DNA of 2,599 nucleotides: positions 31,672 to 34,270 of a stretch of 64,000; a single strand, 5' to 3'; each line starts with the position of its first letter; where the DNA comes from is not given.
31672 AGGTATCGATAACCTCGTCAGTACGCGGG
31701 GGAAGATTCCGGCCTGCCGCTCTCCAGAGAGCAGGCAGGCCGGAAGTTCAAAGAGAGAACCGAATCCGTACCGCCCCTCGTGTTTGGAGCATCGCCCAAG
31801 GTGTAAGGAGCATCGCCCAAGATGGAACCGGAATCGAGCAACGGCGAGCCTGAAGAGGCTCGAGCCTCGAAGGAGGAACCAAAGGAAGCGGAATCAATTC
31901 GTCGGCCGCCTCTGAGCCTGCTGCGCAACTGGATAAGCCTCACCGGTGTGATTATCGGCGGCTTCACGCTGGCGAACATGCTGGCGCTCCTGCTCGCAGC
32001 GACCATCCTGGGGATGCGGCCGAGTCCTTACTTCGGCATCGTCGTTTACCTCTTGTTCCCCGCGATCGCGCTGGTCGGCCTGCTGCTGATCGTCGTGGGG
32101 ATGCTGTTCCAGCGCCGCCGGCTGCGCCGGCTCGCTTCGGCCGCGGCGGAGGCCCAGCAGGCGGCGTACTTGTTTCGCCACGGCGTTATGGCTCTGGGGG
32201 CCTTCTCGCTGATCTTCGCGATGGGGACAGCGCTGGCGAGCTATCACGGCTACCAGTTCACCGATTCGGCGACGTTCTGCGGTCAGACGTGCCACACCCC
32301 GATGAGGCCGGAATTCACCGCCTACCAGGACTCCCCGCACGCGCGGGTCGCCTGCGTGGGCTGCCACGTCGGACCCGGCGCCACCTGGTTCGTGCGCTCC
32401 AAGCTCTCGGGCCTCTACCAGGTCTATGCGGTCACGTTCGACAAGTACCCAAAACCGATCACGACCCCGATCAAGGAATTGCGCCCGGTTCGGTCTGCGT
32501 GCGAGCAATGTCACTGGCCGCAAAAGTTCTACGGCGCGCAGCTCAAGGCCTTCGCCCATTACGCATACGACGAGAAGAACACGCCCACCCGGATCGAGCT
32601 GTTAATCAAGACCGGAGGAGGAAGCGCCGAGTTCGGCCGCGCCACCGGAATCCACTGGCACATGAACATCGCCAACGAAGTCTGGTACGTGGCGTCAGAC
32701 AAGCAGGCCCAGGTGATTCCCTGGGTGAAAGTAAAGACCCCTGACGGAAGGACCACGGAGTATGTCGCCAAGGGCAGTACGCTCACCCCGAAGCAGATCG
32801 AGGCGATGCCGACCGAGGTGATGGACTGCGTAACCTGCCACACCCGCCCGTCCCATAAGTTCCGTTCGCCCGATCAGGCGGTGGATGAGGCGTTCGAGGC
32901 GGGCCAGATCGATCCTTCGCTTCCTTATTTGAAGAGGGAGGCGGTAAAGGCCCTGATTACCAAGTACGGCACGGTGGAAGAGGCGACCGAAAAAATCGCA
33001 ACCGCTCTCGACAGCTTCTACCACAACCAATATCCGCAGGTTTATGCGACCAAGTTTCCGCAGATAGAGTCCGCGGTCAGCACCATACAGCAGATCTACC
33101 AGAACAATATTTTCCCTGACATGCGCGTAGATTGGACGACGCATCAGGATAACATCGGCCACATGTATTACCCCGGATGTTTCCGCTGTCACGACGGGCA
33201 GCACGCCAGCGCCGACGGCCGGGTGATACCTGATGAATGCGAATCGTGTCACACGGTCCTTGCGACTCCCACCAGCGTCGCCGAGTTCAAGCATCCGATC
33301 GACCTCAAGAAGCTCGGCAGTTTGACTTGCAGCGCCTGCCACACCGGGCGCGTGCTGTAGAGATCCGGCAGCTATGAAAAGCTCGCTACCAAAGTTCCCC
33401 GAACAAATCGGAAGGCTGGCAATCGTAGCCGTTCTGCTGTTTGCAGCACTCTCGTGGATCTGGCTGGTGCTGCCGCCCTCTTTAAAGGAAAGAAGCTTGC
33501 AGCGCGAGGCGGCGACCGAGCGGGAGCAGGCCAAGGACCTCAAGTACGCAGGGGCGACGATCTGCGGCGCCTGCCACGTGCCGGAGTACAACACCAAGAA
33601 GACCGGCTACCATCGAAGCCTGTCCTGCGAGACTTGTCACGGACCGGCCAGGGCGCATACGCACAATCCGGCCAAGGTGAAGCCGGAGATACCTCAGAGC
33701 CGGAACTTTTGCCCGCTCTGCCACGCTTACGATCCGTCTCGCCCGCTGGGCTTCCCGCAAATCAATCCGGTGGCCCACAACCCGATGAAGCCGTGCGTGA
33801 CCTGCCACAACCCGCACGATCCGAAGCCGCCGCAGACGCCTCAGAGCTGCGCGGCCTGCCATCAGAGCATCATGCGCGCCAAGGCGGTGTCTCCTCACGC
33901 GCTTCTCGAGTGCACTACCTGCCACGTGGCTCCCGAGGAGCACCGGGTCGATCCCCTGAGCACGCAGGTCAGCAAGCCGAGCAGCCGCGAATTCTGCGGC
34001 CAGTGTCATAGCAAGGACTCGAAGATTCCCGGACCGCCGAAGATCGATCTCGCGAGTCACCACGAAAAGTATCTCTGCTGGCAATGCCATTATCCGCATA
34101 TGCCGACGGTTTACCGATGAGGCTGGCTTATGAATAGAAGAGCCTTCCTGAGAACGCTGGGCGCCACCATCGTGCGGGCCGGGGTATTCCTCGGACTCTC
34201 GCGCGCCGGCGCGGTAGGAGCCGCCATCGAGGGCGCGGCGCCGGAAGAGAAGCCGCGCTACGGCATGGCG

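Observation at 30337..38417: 26-haem NrfD/FeS/cytochrome-b cluster with no catalytic subunit: candidate novel quinol-to-periplasm electron conduit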

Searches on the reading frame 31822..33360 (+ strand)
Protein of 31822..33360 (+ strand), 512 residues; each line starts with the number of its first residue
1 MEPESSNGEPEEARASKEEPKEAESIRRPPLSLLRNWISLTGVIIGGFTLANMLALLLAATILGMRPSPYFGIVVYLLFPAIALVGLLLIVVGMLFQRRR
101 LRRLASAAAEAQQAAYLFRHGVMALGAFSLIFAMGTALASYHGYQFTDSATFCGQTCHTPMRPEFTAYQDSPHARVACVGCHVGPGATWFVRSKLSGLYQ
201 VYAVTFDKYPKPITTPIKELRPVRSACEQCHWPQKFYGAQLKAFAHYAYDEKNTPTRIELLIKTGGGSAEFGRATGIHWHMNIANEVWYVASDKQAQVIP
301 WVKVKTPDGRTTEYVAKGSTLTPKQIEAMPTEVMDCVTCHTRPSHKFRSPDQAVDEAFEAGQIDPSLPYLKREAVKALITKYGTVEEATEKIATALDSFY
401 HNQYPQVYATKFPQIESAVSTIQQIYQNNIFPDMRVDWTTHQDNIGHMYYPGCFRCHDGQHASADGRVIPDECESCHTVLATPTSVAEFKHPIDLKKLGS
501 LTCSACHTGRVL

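Call 4: search_protein_families(library=pfam, proteins=[window:31822-33360:+], max_evalue=0.01)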
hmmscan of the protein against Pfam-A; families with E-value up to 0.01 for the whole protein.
window:31822-33360:+ (512 aa): 4 families
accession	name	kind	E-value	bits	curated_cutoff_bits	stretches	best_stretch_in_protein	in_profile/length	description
PF03264.19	Cytochrom_NNT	-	1.6e-08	35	24.1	1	124-209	10-99/174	NapC/NirT cytochrome c family, N-terminal region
PF14537.11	Cytochrom_c3_2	-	7.2e-08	33.2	25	1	452-508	8-65/79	Cytochrome c3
PF14522.11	Cytochrome_C7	-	6.3e-06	26.4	24.8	0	439-478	43-67/67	Cytochrome c7 and related cytochrome c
PF02085.21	Cytochrom_CIII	-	8.3e-05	23.3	22.9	0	445-508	31-83/101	Class III cytochrome C family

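Call 5: search_protein_families(library=ncbifam, proteins=[window:31822-33360:+], max_evalue=0.01)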
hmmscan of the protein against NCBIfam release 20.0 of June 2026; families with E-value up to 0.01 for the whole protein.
window:31822-33360:+ (512 aa): 5 families
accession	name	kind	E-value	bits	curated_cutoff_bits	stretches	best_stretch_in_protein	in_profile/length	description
TIGR03153.1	cytochr_NrfH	equivalog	2.3e-14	53.6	134.2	1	127-231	6-109/138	cytochrome c nitrite reductase small subunit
NF047727.1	4hemeCytCCctA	equivalog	2.4e-05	24.4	180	1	447-508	34-88/109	tetraheme c-type cytochrome CctA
NF011606.0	PRK15032.1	equivalog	0.00014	21.1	455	1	119-205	14-104/390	pentaheme c-type cytochrome TorC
TIGR03507.1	decahem_SO1788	subfamily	0.00026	19.6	209.3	0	135-244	229-315/672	OmcA/MtrC family decaheme c-type cytochrome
TIGR03508.1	decahem_SO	subfamily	0.0032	17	192.2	1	447-508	94-151/258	DmsE family decaheme c-type cytochrome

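Call 10: find_homologous_proteins(query=window:31822-33357:+, max_evalue=1e-10)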
Query window:31822-33357:+ (512 aa): 7879 proteins with E <= 1e-10 among 8000 candidates; the best 120 are listed.
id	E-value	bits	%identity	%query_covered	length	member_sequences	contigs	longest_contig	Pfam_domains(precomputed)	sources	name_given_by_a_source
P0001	0.0e+0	1201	100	100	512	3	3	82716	PF14537.12,PF03264.20,PF14522.12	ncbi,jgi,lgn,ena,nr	ncbi:MAG TPA: NapC/NirT family cytochrome c [Candidatus Binataceae bacterium]|nr:NapC/NirT family cy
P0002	5.6e-249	845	68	99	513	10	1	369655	PF14537.12,PF03264.20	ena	-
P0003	1.3e-239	814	67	99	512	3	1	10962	PF14537.12,PF03264.20,PF14522.12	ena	-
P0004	4.2e-237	806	67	99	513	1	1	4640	PF14537.12,PF03264.20,PF14522.12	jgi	jgi:hypothetical protein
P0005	7.8e-235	799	67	99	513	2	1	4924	PF14537.12,PF03264.20,PF14522.12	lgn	-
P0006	6.2e-234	796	69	94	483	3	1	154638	PF14537.12,PF03264.20,PF14522.12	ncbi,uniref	ncbi:NapC/NirT family cytochrome c [Candidatus Binatus sp.]|uniref:NapC/NirT family cytochrome c n=1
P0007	3.5e-233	793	66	99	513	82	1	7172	PF14537.12,PF03264.20,PF14522.12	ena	-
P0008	9.4e-231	785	65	99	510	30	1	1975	PF14537.12,PF03264.20,PF14522.12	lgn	-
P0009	9.5e-215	732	61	100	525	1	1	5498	PF14537.12,PF03264.20,PF14522.12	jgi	jgi:NapC/NirT cytochrome c family, N-terminal region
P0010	4.8e-207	707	59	99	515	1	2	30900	PF14537.12,PF03264.20,PF14522.12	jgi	jgi:NapC/NirT cytochrome c family, N-terminal region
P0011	1.3e-206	706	61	95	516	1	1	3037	PF03264.20,PF14522.12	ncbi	-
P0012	3.8e-206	704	58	99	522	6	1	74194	PF14537.12,PF03264.20,PF14522.12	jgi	jgi:nitrate/TMAO reductase-like tetraheme cytochrome c subunit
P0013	4.9e-205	700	60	100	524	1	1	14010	PF14537.12,PF03264.20,PF14522.12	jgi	jgi:NapC/NirT cytochrome c family, N-terminal region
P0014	9.4e-205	699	58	97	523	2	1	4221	PF03264.20,PF14522.12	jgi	jgi:nitrate/TMAO reductase-like tetraheme cytochrome c subunit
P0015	1.1e-203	696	58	98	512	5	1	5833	PF14537.12,PF03264.20,PF14522.12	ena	-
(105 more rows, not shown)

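Call 14: find_related_loci(query=A1, collection=genome_contigs, flank=10000)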
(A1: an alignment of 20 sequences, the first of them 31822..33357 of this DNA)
Query A1 (512 aa) in genome_contigs; peptide patterns used: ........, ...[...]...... (x = any residue, [..] = any of these).
600 stretches matched a pattern (row limit reached: there are more); 596 encode a relative of the query (tblastn E <= 1e-3); the best 80 are kept; 80 distinct loci.
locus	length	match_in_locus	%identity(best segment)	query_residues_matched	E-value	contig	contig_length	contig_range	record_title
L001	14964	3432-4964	66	5-512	0e+0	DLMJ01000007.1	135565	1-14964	MAG TPA_asm: Candidatus Binatus soli isolate UBA7539 UBA7539_contig_741, whole genome shotgun sequence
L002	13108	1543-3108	50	3-511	4e-174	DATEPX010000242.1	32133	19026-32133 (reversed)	MAG TPA_asm: Terriglobales bacterium isolate SMAG_U9032 k141_3185026, whole genome shotgun sequence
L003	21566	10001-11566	48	3-511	7e-167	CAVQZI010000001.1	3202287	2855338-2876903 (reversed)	MAG: uncultured Acidobacteriaceae bacterium isolate MFD10071.bin.1.10 genome assembly, contig: contig_27161, whole genom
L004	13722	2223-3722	50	23-511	4e-167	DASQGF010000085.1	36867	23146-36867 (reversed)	MAG TPA_asm: Terriglobales bacterium isolate SMAG_U11799 k141_40572, whole genome shotgun sequence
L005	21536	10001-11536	50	9-511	3e-167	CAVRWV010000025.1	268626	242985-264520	MAG: Terriglobia bacterium isolate MFD05502.bin.1.63 genome assembly, contig: contig_46099, whole genome shotgun sequenc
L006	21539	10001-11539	48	2-511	9e-167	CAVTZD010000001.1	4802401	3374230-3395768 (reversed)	MAG: uncultured Acidobacteriaceae bacterium isolate MFD09286.bin.1.46 genome assembly, contig: contig_23465, whole genom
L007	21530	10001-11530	49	7-509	3e-166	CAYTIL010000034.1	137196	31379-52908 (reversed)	MAG TPA_asm: uncultured Acidobacteriaceae bacterium isolate binchicken_co165_379 genome assembly, contig: k141_85955, wh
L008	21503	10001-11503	48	17-509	5e-166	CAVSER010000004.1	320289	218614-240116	MAG: Terriglobia bacterium isolate MFD01872.bin.1.72 genome assembly, contig: contig_168292, whole genome shotgun sequen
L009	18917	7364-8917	47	8-511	3e-165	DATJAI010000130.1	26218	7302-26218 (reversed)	MAG TPA_asm: Candidatus Binatia bacterium isolate SMAG_U15323 k141_4738809, whole genome shotgun sequence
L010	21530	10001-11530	49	21-511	5e-165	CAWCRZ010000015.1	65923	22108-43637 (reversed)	MAG: uncultured Acidobacteriaceae bacterium isolate MFD04428.bin.2.97 genome assembly, contig: contig_5123, whole genome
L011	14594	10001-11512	48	16-511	6e-165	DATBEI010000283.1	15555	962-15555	MAG TPA_asm: Candidatus Sulfotelmatobacter sp. isolate SMAG_U5833 k141_3552532, whole genome shotgun sequence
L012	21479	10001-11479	49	33-511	1e-164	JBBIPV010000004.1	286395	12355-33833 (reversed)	MAG: Terriglobales bacterium isolate EPF170215_bin_310 NODE_8_length_286395_cov_12.177174, whole genome shotgun sequence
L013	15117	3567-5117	48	6-511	2e-165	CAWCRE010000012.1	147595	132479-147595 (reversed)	MAG: Terriglobia bacterium isolate MFD01213.bin.2.134 genome assembly, contig: contig_49511, whole genome shotgun sequen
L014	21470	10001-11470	49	33-511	2e-164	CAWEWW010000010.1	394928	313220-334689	MAG: uncultured Acidobacteriaceae bacterium isolate MFD05512.bin.1.252 genome assembly, contig: contig_48595, whole geno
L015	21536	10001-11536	47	1-511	3e-164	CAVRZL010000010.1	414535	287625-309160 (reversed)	MAG: uncultured Acidobacteriota bacterium isolate MFD06085.bin.3.99 genome assembly, contig: contig_35441, whole genome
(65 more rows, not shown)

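Call 18: find_encoding_contigs(protein=P0002, flank=10000, max_places=3)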
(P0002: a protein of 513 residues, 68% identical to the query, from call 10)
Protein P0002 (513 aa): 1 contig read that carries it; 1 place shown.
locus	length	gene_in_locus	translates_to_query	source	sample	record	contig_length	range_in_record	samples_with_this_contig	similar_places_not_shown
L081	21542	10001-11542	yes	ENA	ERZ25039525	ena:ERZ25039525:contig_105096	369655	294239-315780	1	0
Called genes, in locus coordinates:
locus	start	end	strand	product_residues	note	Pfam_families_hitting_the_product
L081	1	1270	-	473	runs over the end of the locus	PF13701:DDE_Tnp_1_4, PF01609:DDE_Tnp_1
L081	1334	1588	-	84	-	-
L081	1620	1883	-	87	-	-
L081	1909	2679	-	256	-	-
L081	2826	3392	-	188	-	-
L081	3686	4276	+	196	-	PF00378:ECH_1, PF16113:ECH_2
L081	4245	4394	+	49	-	-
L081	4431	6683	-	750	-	PF11854:MtrB_PioB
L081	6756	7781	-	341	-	PF14522:Cytochrome_C7 (faint), PF22113:Mtrc-MtrF_II-IV_dom (faint), PF22678:Cytochrom_c_NrfB-like (weak), PF14537:Cytochrom_c3_2 (weak), PF09699:Paired_CXXCH_1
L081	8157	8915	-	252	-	PF08974:DUF1877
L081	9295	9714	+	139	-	PF13442:Cytochrome_CBB3, PF00034:Cytochrom_C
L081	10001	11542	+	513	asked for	PF03264:Cytochrom_NNT (weak), PF14537:Cytochrom_c3_2 (faint)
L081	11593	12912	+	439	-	PF02085:Cytochrom_CIII (faint), PF22113:Mtrc-MtrF_II-IV_dom (faint), PF14522:Cytochrome_C7 (faint), PF14537:Cytochrom_c3_2 (faint), PF09699:Paired_CXXCH_1 (faint)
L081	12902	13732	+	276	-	PF01292:Ni_hydr_CYTB (weak)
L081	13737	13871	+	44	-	-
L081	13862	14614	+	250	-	PF01145:Band_7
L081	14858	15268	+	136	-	PF13442:Cytochrome_CBB3, PF00034:Cytochrom_C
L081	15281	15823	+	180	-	PF00355:Rieske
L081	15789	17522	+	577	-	PF00033:Cytochrome_B, PF13631:Cytochrom_B_N_2, PF13442:Cytochrome_CBB3 (faint), PF00032:Cytochrom_B_C, PF00034:Cytochrom_C (weak)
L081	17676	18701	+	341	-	PF16884:ADH_N_2, PF00107:ADH_zinc_N, PF13602:ADH_zinc_N_2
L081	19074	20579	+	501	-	PF00665:rve, PF27155:Y4rL_C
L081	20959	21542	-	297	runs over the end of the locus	PF05721:PhyH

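Call 19: find_encoding_contigs(protein=P0006, flank=10000, max_places=3)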
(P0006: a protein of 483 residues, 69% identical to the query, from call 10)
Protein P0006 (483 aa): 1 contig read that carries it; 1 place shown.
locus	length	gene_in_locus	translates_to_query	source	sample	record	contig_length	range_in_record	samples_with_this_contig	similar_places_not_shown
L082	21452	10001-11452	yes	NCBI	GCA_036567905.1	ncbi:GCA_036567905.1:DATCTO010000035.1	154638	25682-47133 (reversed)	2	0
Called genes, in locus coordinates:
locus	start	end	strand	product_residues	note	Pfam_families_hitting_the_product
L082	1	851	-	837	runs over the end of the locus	PF13506:Glyco_transf_21, PF00535:Glycos_transf_2, PF10111:Glyco_tranf_2_2, PF13641:Glyco_tranf_2_3, PF13632:Glyco_trans_2_3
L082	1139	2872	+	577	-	PF00512:HisKA, PF02518:HATPase_c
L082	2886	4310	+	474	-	PF00072:Response_reg, PF00158:Sigma54_activat, PF13191:AAA_16 (faint), PF14532:Sigma54_activ_2, PF07728:AAA_5 (weak), PF25601:AAA_lid_14, PF02954:HTH_8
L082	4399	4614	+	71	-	PF02416:TatA_B_E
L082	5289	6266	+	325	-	PF14537:Cytochrom_c3_2 (faint), PF22113:Mtrc-MtrF_II-IV_dom (faint), PF14522:Cytochrome_C7 (faint), PF22678:Cytochrom_c_NrfB-like (weak), PF09699:Paired_CXXCH_1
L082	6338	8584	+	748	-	PF11854:MtrB_PioB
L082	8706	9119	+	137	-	PF00034:Cytochrom_C, PF13442:Cytochrome_CBB3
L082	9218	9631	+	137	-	PF00034:Cytochrom_C, PF13442:Cytochrome_CBB3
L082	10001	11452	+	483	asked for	PF03264:Cytochrom_NNT (weak), PF14522:Cytochrome_C7 (faint), PF14537:Cytochrom_c3_2 (faint)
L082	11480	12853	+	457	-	PF02085:Cytochrom_CIII (faint), PF22113:Mtrc-MtrF_II-IV_dom (faint), PF14537:Cytochrom_c3_2 (faint), PF22678:Cytochrom_c_NrfB-like (faint), PF14522:Cytochrome_C7 (faint), PF09699:Paired_CXXCH_1 (faint)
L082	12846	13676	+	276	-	PF01292:Ni_hydr_CYTB (weak)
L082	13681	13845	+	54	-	-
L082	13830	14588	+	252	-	PF01145:Band_7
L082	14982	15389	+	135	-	PF00034:Cytochrom_C, PF13442:Cytochrome_CBB3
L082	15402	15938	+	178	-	PF00355:Rieske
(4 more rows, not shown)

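Call 20: find_encoding_contigs(protein=P0003, flank=10000, max_places=3)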
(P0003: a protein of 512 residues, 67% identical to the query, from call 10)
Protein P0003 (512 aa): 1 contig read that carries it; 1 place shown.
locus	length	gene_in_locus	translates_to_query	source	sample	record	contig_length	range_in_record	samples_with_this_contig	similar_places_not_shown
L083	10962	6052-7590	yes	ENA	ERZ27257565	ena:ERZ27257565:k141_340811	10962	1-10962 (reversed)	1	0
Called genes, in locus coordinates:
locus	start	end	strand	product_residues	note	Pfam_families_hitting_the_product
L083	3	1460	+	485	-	?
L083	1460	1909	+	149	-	PF01951:Archease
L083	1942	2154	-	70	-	-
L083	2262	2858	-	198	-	-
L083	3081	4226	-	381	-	PF01950:FBPase_3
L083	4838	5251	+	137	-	PF00034:Cytochrom_C, PF13442:Cytochrome_CBB3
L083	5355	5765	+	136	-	PF00034:Cytochrom_C, PF13442:Cytochrome_CBB3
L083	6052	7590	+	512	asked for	PF03264:Cytochrom_NNT (weak), PF14522:Cytochrome_C7 (faint), PF14537:Cytochrom_c3_2 (faint)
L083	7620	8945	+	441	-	PF02085:Cytochrom_CIII (faint), PF22113:Mtrc-MtrF_II-IV_dom (faint), PF14537:Cytochrom_c3_2 (faint), PF14522:Cytochrome_C7 (faint), PF09699:Paired_CXXCH_1 (faint)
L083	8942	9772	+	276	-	PF01292:Ni_hydr_CYTB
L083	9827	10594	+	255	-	PF01145:Band_7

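Call 25: search_solved_structures(query=window:31822-33357:+, max_evalue=0.01)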
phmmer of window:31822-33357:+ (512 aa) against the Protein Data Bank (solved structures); distinct sequences matched with E-value up to 0.01: 1.
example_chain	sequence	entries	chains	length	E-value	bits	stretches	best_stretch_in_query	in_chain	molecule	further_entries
2j7a_C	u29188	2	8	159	0.00012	24.3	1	137-244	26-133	CYTOCHROME C QUINOL DEHYDROGENASE NRFH | NAPC/NIRT CYTOCHROME C FAMILY PROTEIN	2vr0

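Call 91: find_encoding_contigs(protein=P0001, flank=10000, max_places=3)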
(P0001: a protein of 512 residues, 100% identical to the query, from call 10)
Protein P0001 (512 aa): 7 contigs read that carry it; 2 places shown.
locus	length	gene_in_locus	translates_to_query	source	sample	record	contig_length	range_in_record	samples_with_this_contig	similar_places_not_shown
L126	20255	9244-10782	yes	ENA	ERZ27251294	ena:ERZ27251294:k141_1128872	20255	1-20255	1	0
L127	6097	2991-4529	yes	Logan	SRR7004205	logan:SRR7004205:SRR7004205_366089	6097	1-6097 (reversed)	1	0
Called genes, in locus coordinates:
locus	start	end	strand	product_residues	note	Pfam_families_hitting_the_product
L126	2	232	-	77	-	?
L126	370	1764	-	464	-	PF01029:NusB, PF22458:RsmF-B_ferredox, PF01189:Methyltr_RsmB-F, PF01209:Ubie_methyltran (weak), PF01728:FtsJ (weak), PF08241:Methyltransf_11 (faint), PF13649:Methyltransf_25 (weak), PF13847:Methyltransf_31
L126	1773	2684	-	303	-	PF00551:Formyl_trans_N, PF02911:Formyl_trans_C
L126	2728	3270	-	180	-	PF01327:Pep_deformylase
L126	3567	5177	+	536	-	PF00672:HAMP, PF00512:HisKA, PF02518:HATPase_c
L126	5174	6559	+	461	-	PF00072:Response_reg, PF00493:MCM (weak), PF01078:Mg_chelatase (faint), PF00158:Sigma54_activat, PF14532:Sigma54_activ_2, PF07728:AAA_5, PF25601:AAA_lid_14, PF02954:HTH_8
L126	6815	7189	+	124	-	PF14525:AraC_binding_2 (weak)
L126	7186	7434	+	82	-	-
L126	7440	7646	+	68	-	-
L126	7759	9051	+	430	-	PF03916:NrfD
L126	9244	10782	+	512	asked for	PF03264:Cytochrom_NNT (weak), PF14522:Cytochrome_C7 (faint), PF14537:Cytochrom_c3_2 (faint)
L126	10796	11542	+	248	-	PF09699:Paired_CXXCH_1 (faint), PF14537:Cytochrom_c3_2 (faint), PF22113:Mtrc-MtrF_II-IV_dom (faint), PF14522:Cytochrome_C7 (weak)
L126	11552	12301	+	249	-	PF13183:Fer4_8 (weak), PF13237:Fer4_10, PF13247:Fer4_11, PF12838:Fer4_7 (weak), PF13187:Fer4_9 (weak), PF00037:Fer4, PF12837:Fer4_6, PF13237:Fer4_10, +8 more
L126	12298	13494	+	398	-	PF03916:NrfD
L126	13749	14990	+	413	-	PF22113:Mtrc-MtrF_II-IV_dom (faint), PF02085:Cytochrom_CIII (faint), PF09699:Paired_CXXCH_1 (faint), PF14522:Cytochrome_C7 (faint), PF14537:Cytochrom_c3_2 (faint)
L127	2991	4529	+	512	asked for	PF03264:Cytochrom_NNT (weak), PF14522:Cytochrome_C7 (faint), PF14537:Cytochrom_c3_2 (faint)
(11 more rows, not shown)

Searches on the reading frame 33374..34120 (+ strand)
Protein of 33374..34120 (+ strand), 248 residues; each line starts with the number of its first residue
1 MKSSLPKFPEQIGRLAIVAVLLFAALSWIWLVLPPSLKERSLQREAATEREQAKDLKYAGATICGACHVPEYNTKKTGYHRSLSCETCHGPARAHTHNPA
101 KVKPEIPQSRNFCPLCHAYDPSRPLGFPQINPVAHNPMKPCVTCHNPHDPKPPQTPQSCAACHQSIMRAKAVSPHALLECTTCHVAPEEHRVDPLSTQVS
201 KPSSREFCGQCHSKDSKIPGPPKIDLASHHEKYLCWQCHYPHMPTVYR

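Call 4: search_protein_families(library=pfam, proteins=[window:33374-34120:+], max_evalue=0.01)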
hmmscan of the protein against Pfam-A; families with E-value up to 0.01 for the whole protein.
window:33374-34120:+ (248 aa): 7 families
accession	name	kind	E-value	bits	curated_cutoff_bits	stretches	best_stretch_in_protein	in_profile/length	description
PF14522.11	Cytochrome_C7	-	4.2e-13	49.4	24.8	2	177-239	13-66/67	Cytochrome c7 and related cytochrome c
PF14537.11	Cytochrom_c3_2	-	5.3e-07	30.4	25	0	178-244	7-69/79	Cytochrome c3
PF09699.15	Paired_CXXCH_1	-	4.6e-06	26.7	20.6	0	179-216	8-40/41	Doubled CXXCH motif (Paired_CXXCH_1)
PF22113.1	Mtrc-MtrF_II-IV_dom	-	1e-05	25.6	30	1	63-147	8-90/176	Outer membrane cytochrome MtrC/MtrF-like, domains II/IV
PF13435.11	Cytochrome_C554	-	0.0026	19.1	20.8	1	42-90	25-84/84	Cytochrome c554 and c-prime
PF04612.17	T2SSM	-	0.0029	18.3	27.8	1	15-64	19-68/160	Type II secretion system (T2SS), protein M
PF12773.13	DZR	-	0.0085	16.7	27.3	0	202-242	9-34/45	Double zinc ribbon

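Call 5: search_protein_families(library=ncbifam, proteins=[window:33374-34120:+], max_evalue=0.01)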
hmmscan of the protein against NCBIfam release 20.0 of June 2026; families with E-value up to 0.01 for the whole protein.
window:33374-34120:+ (248 aa): 8 families
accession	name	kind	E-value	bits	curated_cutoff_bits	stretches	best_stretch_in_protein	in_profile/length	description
NF045713.1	CxxCH_16_HmcA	equivalog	2.9e-06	26.2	400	1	112-192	320-394/541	sulfate respiration complex hexadecaheme cytochrome HmcA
NF041198.1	UshA_like_PCGU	equivalog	2e-05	23.4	275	1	81-120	471-511/519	UshA-like (seleno)protein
TIGR03153.1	cytochr_NrfH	equivalog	0.00053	20.1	134.2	0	61-103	28-73/138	cytochrome c nitrite reductase small subunit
NF040967.1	cytc_ExtN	equivalog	0.00092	18.1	200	0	59-117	19-69/415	selenite/tellurite reduction operon c-type cytochrome ExtN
NF040968.1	FeS_ExtO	equivalog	0.0013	17.7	200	0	59-117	19-69/416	selenite/tellurite reduction operon b-type cytochrome iron-sulfur cluster-binding subunit ExtO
TIGR04257.1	nanowire_3heme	domain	0.0016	18.6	40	0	178-214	24-60/75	c(7)-type cytochrome triheme domain-containing protein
TIGR04315.1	octaheme_Shew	subfamily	0.0036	16.4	375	1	177-243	187-254/440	tetrathionate reductase family octaheme c-type cytochrome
NF047727.1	4hemeCytCCctA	equivalog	0.0064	16.6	180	0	43-94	20-69/109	tetraheme c-type cytochrome CctA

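Call 101: search_solved_structures(query=window:33374-34117:+, max_evalue=0.01)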
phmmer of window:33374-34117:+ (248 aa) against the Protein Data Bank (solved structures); distinct sequences matched with E-value up to 0.01: 2.
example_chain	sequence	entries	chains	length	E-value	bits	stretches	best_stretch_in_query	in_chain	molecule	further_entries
8rv0_Y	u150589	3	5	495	0.00064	22.9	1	157-214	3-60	Octaheme cytochrome c nitrite reductase | Octaheme nitrite c cytochrome c reductase | Octaheme nitrite reductase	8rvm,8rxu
2j7a_C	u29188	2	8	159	0.0018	21.4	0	56-96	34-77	CYTOCHROME C QUINOL DEHYDROGENASE NRFH | NAPC/NIRT CYTOCHROME C FAMILY PROTEIN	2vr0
